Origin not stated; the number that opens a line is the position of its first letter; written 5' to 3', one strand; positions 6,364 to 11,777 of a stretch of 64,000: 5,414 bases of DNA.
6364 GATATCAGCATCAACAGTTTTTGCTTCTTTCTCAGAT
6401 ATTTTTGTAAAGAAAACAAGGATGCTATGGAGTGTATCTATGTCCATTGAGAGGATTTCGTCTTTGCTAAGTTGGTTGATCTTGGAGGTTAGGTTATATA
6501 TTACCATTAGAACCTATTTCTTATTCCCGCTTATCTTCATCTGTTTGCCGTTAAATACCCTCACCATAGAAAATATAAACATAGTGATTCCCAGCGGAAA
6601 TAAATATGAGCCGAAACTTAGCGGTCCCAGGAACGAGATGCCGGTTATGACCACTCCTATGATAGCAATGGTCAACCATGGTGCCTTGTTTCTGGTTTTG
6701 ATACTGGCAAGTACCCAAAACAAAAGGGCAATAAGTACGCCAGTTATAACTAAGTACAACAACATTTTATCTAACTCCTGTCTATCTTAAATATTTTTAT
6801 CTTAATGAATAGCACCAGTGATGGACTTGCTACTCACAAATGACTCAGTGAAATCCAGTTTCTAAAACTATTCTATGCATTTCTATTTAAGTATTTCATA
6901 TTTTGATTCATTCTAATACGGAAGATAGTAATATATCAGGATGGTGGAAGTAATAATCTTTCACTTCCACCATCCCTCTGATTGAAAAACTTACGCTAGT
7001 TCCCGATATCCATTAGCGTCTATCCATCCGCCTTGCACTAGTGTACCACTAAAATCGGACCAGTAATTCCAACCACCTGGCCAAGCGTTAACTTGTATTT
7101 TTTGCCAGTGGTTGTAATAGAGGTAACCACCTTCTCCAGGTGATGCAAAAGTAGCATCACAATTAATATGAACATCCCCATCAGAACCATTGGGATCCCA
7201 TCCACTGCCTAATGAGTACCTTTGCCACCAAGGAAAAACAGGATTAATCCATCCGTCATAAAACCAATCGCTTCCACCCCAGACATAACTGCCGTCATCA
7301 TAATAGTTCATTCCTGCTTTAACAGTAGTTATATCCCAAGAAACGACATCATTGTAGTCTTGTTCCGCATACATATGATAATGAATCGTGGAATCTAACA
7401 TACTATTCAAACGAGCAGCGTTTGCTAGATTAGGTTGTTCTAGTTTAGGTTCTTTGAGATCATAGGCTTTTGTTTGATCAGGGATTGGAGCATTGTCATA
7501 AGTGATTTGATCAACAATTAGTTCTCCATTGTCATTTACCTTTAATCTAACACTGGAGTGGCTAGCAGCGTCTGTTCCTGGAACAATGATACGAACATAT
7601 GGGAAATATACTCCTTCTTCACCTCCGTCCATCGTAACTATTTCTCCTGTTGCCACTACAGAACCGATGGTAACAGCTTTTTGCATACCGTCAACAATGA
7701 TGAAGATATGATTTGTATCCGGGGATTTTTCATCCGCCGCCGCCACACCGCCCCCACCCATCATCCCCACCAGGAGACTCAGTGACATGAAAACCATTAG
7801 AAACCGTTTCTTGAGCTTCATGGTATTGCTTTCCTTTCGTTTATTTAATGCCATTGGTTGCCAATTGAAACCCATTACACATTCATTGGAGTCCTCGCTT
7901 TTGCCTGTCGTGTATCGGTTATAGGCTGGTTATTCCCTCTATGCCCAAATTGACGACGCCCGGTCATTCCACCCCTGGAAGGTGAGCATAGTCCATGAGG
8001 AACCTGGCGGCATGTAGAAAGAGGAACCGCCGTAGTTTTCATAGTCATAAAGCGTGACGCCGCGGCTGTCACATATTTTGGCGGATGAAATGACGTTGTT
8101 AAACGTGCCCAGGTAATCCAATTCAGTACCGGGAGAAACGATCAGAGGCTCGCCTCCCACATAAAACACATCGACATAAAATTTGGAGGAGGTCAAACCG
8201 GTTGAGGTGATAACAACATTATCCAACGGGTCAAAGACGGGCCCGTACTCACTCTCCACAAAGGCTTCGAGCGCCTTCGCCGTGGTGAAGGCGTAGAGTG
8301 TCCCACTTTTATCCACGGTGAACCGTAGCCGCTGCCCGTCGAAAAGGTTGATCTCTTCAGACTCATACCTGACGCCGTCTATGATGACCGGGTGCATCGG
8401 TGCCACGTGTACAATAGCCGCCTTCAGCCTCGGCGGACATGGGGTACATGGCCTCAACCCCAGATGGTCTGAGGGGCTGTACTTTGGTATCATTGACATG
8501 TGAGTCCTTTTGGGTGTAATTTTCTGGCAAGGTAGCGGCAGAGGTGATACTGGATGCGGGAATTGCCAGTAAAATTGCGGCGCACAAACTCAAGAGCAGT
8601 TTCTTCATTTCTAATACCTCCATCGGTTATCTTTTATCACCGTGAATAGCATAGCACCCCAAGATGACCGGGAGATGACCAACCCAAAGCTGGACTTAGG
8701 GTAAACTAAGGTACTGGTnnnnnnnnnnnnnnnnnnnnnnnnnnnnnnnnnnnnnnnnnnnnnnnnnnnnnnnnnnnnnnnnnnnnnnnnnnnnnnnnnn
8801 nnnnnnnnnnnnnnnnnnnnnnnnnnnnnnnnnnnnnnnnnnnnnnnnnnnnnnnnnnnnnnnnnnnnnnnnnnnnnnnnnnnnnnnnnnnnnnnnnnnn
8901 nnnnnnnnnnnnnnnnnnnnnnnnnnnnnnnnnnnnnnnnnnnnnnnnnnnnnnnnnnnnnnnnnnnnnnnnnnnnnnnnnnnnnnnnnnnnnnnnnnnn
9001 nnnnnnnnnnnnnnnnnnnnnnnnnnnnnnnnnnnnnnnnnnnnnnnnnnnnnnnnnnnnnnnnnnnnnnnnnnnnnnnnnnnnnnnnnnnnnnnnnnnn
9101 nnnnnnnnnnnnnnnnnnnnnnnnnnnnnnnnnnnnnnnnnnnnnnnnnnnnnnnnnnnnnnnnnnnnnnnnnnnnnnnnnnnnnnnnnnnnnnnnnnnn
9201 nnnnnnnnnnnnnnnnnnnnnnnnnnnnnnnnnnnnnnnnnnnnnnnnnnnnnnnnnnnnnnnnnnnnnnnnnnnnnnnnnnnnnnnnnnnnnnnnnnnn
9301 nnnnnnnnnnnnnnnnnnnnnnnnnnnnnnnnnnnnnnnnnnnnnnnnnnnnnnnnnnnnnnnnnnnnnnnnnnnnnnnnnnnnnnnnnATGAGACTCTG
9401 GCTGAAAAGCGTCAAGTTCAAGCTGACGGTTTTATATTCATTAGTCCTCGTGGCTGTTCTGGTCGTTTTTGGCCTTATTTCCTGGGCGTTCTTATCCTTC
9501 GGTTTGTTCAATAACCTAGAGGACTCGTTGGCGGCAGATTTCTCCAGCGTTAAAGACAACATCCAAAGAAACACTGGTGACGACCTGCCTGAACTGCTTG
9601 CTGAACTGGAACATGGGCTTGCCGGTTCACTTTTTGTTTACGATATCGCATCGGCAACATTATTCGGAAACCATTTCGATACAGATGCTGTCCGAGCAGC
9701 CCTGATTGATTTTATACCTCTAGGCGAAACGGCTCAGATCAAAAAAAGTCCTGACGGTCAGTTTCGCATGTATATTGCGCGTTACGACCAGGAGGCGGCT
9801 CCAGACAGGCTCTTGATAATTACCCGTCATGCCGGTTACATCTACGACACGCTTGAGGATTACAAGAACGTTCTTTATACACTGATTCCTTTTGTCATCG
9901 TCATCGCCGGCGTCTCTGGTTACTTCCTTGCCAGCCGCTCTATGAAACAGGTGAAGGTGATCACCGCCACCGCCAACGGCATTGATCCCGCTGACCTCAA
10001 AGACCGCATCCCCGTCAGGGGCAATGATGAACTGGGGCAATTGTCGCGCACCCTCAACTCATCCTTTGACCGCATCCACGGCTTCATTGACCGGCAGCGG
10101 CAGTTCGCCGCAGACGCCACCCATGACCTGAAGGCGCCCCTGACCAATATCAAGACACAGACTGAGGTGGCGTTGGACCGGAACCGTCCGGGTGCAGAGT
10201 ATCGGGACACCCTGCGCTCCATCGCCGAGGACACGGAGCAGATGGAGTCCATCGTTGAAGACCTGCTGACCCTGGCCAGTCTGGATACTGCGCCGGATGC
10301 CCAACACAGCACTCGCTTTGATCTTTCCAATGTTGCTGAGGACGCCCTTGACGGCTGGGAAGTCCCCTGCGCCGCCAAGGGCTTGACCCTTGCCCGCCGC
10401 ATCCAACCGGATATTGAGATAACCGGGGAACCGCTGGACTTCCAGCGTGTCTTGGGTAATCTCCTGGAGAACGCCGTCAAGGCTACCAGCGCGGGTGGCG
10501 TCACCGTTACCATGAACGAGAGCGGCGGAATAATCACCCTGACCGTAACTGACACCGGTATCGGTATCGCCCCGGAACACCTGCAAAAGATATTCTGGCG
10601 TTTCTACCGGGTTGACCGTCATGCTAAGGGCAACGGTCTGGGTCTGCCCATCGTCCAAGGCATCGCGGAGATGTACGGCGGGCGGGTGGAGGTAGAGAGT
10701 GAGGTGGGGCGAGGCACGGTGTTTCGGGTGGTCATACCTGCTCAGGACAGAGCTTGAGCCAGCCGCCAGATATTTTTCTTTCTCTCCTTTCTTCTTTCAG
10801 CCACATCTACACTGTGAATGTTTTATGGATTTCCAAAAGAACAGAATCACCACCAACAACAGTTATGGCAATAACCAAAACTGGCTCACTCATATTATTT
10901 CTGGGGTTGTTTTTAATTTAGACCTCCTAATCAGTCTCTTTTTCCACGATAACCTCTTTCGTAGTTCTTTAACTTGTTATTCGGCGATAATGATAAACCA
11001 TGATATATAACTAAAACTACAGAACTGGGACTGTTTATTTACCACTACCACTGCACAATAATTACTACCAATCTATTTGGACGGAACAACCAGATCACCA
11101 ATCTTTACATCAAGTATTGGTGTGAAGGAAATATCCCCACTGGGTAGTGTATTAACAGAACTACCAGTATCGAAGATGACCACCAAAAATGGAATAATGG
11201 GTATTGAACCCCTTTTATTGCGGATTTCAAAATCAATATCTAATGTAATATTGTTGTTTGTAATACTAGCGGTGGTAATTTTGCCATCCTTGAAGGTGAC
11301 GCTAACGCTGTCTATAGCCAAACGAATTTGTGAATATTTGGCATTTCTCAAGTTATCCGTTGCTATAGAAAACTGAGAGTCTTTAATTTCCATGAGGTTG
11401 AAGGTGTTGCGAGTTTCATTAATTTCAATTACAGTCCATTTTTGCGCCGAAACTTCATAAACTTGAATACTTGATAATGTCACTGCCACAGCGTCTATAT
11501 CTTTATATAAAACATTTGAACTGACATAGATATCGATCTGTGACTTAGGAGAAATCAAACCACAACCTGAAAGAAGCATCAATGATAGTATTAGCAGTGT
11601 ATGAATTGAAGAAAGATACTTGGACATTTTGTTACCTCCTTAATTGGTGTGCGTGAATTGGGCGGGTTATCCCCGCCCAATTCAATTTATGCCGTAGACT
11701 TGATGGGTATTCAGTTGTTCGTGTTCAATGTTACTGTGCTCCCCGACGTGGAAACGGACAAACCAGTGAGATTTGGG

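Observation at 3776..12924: Four copies of one RR-box promoter cassette link an OmpR-family two-component system to secreted and envelope proteins of unknown function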

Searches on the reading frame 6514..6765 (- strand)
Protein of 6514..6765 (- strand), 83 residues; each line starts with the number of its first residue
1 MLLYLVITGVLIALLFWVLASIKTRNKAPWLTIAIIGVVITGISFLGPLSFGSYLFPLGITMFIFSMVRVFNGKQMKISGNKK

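Call 6: search_protein_families(library=pfam, proteins=[window:6514-6765:-], max_evalue=0.1)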
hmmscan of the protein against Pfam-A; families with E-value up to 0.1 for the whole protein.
window:6514-6765:- (83 aa): 3 families
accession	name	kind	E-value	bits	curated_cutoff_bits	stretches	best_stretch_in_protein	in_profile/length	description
PF13398.12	Peptidase_M50B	-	0.036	14.2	26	1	12-69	100-157/201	Peptidase M50B-like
PF11992.13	TgpA_N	-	0.074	12.5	30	1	5-65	78-138/333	TgpA N-terminal domain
PF05421.16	DUF751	-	0.084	14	27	1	9-46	14-51/60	Protein of unknown function (DUF751)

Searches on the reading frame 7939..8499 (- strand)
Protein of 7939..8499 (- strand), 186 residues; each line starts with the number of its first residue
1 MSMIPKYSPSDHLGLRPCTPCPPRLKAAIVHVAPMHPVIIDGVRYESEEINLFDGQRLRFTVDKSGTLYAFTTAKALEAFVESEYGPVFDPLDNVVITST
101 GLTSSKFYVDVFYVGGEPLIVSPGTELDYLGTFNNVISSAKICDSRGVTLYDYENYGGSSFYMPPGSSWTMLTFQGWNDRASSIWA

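Call 6: search_protein_families(library=pfam, proteins=[window:7939-8499:-], max_evalue=0.1)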
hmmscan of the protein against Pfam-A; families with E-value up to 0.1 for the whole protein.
window:7939-8499:- (186 aa): 1 family
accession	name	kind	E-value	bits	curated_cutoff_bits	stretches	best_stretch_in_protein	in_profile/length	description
PF03995.18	Inhibitor_I36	-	0.00073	19.9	21.1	1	139-185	4-47/69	Peptidase inhibitor family I36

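Call 11: search_protein_families(library=ncbifam, proteins=[window:7939-8499:-], max_evalue=0.001)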
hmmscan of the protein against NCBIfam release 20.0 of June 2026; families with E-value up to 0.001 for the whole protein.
window:7939-8499:- (186 aa): 0 families

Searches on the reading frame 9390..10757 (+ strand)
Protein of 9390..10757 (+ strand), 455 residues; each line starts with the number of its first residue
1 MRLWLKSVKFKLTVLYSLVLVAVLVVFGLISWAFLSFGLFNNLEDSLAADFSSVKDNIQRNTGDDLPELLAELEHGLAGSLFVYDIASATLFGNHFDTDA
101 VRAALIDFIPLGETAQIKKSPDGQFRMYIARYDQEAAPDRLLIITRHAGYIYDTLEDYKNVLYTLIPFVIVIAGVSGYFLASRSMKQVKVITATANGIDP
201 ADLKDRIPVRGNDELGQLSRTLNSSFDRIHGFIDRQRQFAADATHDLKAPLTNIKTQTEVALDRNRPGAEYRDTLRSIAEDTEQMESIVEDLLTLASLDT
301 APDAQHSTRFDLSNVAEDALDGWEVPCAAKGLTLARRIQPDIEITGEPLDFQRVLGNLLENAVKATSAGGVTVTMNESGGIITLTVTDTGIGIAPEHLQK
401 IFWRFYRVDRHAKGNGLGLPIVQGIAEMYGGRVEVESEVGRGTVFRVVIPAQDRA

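Call 7: search_protein_families(library=pfam, proteins=[window:9390-10757:+], max_evalue=0.01)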
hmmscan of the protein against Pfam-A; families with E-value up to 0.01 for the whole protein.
window:9390-10757:+ (455 aa): 5 families
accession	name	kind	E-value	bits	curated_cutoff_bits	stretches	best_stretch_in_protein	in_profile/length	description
PF02518.31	HATPase_c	-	1.3e-28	100.1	26.4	1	347-452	2-110/111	Histidine kinase-, DNA gyrase B-, and HSP90-like ATPase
PF00512.31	HisKA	-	4.8e-15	55.8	26.9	1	236-300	2-65/66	His Kinase A (phospho-acceptor) domain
PF00672.30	HAMP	-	1.5e-08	35.3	25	1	179-230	1-52/53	HAMP domain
PF14501.12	HATPase_c_5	-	6.3e-06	26.5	22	1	348-438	3-91/102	GHKL domain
PF13581.12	HATPase_c_2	-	0.0013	19.2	27.4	1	357-447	42-125/127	Histidine kinase-like ATPase domain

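Call 11: search_protein_families(library=ncbifam, proteins=[window:9390-10757:+], max_evalue=0.001)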
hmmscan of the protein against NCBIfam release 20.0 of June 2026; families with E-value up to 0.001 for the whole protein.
window:9390-10757:+ (455 aa): 85 families (the best 25 are shown)
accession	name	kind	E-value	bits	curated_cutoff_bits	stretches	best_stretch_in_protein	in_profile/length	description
TIGR01386.1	cztS_silS_copS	subfamily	2e-65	221.6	292.55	1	7-449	3-456/457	heavy metal sensor histidine kinase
NF033092.0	HK_WalK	equivalog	6.1e-49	167.1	725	2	235-450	371-593/594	cell wall metabolism sensor histidine kinase WalK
NF046044.1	PnpS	equivalog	1.8e-48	165.5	400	1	236-450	170-390/390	two-component system histidine kinase PnpS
TIGR02966.1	phoR_proteo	equivalog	8e-48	163.2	334.2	1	236-448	114-332/333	phosphate regulon sensor histidine kinase PhoR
NF041735.1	hist_kin_RppB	equivalog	3.4e-47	161.2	400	1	235-450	215-438/438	two-component system sensor histidine kinase RppB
NF007345.0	PRK09835.1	subfamily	6.5e-47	160.2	423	1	159-452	191-481/482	Cu(+)/Ag(+) sensor histidine kinase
NF040691.1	MtrAB_MtrB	equivalog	6.4e-45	154.1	450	1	154-452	182-493/507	MtrAB system histidine kinase MtrB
NF008312.0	PRK11100.1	equivalog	4.8e-42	144.4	356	1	164-451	186-474/477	two-component system sensor histidine kinase CreC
NF012163.2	BaeS_SmeS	equivalog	2.5e-39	135.5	500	1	163-437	167-444/457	sensor histidine kinase efflux regulator BaeS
NF045903.1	CuHisKinLciSLeg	equivalog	8.5e-36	124.1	700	1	170-447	72-354/357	copper-responsive two-component system sensor histidine kinase LciS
NF007664.1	PRK10337.1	equivalog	5.2e-35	120.9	475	1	179-442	173-435/442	quorum sensing histidine kinase QseC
NF008468.0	PRK11360.1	equivalog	3.9e-34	118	646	1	239-453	399-610/616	two-component system sensor histidine kinase AtoS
NF011874.0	PRK15347.1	equivalog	1.5e-32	112.6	852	1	244-453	406-616/921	two component system sensor kinase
NF007898.0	PRK10604.1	equivalog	2.5e-32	112.6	478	1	184-452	160-424/433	two-component system sensor histidine kinase RstB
NF041832.1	near_NosP_CTERM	subfamily_domain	4.5e-32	111.5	400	1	238-453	9-227/370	NahK/ErcS family hybrid sensor histidine kinase/response regulator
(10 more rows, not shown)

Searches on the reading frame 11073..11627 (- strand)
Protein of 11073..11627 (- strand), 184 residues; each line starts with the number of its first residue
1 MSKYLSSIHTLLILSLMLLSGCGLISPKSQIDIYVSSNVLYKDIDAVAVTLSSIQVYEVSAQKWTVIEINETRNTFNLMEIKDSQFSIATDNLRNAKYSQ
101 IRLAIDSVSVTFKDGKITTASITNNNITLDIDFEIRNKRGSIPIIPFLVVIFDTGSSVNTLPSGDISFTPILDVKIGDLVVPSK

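Call 6: search_protein_families(library=pfam, proteins=[window:11073-11627:-], max_evalue=0.1)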
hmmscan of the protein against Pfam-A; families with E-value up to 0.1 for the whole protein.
window:11073-11627:- (184 aa): 1 family
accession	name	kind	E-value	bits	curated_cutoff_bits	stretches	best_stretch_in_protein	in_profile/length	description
PF14321.11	DUF4382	-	2.8e-10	41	25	1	31-138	4-108/136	Domain of unknown function (DUF4382)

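Call 11: search_protein_families(library=ncbifam, proteins=[window:11073-11627:-], max_evalue=0.001)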
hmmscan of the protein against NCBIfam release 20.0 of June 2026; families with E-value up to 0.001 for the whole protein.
window:11073-11627:- (184 aa): 0 families
